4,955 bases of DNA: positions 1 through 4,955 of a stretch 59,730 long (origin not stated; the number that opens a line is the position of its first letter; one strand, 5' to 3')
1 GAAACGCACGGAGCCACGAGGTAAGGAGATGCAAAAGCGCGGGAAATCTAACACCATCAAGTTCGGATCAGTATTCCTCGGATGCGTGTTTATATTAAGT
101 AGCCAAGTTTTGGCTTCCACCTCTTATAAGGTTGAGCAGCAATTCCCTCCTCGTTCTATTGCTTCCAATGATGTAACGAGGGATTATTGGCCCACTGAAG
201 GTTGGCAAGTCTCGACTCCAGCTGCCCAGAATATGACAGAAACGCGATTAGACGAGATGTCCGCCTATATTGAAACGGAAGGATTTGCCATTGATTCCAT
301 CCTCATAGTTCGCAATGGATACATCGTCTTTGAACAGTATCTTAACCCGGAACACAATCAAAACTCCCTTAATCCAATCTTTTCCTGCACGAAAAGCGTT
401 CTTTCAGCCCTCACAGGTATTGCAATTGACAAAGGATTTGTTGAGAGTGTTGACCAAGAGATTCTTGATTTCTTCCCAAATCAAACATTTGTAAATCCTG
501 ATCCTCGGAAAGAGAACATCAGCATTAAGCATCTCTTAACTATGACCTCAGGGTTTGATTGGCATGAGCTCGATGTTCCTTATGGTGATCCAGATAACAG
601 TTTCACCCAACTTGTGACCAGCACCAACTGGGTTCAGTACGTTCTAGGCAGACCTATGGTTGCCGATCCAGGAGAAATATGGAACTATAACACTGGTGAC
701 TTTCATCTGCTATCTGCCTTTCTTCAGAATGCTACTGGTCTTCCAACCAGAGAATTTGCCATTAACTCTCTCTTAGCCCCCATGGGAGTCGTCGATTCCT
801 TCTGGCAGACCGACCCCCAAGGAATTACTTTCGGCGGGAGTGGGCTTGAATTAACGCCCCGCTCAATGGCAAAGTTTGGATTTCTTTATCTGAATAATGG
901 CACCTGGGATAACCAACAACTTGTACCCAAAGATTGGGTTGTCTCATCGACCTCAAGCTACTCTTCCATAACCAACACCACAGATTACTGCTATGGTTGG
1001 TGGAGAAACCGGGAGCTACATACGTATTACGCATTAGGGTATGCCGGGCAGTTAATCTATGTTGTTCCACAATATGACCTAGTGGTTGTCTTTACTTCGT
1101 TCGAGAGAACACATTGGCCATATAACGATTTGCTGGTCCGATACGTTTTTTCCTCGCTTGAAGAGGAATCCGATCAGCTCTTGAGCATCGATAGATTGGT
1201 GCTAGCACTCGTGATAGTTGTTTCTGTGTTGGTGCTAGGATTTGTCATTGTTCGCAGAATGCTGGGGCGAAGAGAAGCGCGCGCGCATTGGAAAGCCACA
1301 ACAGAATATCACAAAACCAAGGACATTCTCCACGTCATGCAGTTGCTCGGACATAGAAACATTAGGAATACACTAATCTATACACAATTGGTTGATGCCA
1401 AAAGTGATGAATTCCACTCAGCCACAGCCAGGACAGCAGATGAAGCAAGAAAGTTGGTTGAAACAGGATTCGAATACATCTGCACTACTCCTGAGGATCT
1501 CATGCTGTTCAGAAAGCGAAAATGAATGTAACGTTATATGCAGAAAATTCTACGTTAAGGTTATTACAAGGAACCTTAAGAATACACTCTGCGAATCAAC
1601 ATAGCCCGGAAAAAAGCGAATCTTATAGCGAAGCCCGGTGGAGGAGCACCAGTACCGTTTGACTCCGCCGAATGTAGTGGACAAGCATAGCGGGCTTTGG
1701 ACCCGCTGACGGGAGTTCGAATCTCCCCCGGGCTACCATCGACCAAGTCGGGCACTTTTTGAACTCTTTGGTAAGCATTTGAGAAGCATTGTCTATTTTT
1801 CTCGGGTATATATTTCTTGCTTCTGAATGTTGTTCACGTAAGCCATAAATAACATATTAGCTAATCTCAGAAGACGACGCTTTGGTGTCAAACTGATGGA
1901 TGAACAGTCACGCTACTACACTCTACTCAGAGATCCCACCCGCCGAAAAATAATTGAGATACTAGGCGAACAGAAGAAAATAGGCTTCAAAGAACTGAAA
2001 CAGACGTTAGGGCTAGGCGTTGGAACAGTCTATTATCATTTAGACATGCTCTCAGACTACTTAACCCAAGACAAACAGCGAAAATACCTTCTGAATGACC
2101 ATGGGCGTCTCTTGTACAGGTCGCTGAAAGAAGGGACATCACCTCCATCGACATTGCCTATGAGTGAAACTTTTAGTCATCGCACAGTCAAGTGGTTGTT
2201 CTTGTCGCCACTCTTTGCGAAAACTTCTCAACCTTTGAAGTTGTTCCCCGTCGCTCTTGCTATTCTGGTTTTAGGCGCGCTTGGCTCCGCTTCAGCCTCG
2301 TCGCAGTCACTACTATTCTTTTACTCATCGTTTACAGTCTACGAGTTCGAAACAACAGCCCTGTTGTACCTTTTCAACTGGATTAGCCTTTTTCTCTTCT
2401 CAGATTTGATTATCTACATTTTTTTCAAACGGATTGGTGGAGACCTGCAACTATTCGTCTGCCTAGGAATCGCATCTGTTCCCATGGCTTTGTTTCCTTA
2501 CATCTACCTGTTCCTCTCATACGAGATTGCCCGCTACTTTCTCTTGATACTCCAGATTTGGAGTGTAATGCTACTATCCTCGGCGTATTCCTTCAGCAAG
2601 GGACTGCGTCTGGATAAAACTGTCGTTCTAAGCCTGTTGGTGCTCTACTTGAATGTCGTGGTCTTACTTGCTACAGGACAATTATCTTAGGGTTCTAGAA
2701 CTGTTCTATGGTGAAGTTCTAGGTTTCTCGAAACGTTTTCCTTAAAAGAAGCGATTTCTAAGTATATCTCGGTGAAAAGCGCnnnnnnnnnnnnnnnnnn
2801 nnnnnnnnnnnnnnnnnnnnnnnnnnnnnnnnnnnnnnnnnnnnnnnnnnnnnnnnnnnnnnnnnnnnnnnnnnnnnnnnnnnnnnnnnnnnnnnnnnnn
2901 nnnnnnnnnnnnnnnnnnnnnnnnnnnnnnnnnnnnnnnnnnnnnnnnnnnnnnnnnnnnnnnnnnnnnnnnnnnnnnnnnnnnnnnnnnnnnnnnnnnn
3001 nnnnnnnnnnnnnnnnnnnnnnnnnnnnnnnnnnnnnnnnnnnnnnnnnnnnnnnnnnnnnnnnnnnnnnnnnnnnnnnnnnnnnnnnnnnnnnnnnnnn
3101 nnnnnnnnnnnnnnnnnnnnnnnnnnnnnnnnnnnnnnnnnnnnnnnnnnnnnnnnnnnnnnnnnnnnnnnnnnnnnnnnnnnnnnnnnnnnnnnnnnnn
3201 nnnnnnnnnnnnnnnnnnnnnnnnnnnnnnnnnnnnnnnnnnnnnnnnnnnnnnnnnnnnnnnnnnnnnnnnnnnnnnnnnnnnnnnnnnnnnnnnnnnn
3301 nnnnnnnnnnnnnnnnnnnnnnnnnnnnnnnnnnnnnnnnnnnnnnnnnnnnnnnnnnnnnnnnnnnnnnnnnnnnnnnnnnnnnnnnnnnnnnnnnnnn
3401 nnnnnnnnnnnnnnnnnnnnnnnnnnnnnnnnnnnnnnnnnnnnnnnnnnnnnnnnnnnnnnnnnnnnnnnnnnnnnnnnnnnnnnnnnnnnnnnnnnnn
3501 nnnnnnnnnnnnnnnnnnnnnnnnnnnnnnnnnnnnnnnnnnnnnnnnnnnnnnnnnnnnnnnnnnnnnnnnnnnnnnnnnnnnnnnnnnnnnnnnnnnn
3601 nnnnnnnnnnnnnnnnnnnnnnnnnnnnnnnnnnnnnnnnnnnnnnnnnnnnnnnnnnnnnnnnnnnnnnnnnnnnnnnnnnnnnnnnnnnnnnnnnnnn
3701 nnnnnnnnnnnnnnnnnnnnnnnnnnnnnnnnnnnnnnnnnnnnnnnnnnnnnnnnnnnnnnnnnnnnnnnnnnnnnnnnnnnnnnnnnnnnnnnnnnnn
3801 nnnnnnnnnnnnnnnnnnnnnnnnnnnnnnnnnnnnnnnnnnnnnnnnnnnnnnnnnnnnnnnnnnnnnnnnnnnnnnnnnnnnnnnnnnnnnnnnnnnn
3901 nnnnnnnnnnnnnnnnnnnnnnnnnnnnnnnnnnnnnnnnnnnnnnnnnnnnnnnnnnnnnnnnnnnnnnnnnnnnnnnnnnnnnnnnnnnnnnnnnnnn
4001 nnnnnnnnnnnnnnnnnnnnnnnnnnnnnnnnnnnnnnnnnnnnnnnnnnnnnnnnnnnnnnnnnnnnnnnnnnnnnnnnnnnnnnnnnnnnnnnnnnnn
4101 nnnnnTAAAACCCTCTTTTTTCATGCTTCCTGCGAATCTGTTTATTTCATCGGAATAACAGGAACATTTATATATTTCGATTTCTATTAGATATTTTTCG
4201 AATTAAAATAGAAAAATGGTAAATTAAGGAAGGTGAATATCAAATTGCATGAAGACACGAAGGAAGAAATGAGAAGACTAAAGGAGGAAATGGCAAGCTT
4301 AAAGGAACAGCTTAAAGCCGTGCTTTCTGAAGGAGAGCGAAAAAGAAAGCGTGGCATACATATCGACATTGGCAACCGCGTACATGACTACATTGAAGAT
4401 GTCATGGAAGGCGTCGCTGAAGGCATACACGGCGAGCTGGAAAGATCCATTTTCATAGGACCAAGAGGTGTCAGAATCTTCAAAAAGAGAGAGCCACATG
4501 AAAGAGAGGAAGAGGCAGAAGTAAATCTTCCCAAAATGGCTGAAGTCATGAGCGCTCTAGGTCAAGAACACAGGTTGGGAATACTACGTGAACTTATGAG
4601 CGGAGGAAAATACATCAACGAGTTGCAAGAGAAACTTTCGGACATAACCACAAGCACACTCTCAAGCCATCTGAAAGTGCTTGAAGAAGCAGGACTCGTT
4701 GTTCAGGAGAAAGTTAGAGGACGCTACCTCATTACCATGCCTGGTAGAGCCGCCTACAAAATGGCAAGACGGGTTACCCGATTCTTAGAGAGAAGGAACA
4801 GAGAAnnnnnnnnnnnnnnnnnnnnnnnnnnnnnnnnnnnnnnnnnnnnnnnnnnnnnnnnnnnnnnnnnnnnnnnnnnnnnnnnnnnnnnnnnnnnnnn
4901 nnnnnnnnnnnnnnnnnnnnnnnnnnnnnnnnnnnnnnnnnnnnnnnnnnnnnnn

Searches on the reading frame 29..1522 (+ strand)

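Call 70: search_protein_families(library=pfam, proteins=[window:29-1522:+], max_evalue=0.00001)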
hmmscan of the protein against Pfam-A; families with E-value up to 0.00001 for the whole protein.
window:29-1522:+ (498 aa): 1 family
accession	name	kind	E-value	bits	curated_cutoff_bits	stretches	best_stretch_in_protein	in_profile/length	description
PF00144.29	Beta-lactamase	-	3.7e-27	95.8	27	1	90-357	18-308/329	Beta-lactamase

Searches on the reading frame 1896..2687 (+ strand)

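Call 70: search_protein_families(library=pfam, proteins=[window:1896-2687:+], max_evalue=0.00001)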
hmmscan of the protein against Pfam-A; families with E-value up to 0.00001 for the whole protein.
window:1896-2687:+ (264 aa): 1 family
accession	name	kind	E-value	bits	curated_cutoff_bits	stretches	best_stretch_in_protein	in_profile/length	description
PF24038.1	DUF7347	-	5.9e-06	26.9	27.6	1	7-75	4-75/77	Domain of unknown function (DUF7347)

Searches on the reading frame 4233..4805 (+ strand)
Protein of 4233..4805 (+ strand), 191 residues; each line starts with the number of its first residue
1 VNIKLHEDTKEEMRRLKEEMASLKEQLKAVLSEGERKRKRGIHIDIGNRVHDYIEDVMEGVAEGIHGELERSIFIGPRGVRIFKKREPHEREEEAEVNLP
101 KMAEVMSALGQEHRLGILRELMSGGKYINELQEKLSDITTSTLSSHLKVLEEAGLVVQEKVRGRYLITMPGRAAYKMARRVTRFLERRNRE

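Call 70: search_protein_families(library=pfam, proteins=[window:4233-4805:+], max_evalue=0.00001)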
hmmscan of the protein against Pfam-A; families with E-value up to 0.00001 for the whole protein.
window:4233-4805:+ (191 aa): 4 families
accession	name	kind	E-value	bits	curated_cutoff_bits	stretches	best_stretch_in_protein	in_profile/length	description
PF12840.13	HTH_20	-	5.8e-10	39.4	27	1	109-158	1-50/51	Helix-turn-helix domain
PF01022.26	HTH_5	-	7.9e-08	32.5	22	1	113-156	3-45/47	Bacterial regulatory protein, arsR family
PF01638.23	HxlR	-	1.8e-07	31.3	20.8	1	110-176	3-64/91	HxlR-like helix-turn-helix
PF25213.1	HVO_A0261_N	-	1e-06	28.9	35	1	108-189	7-85/86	HVO_A0261 N-terminal domain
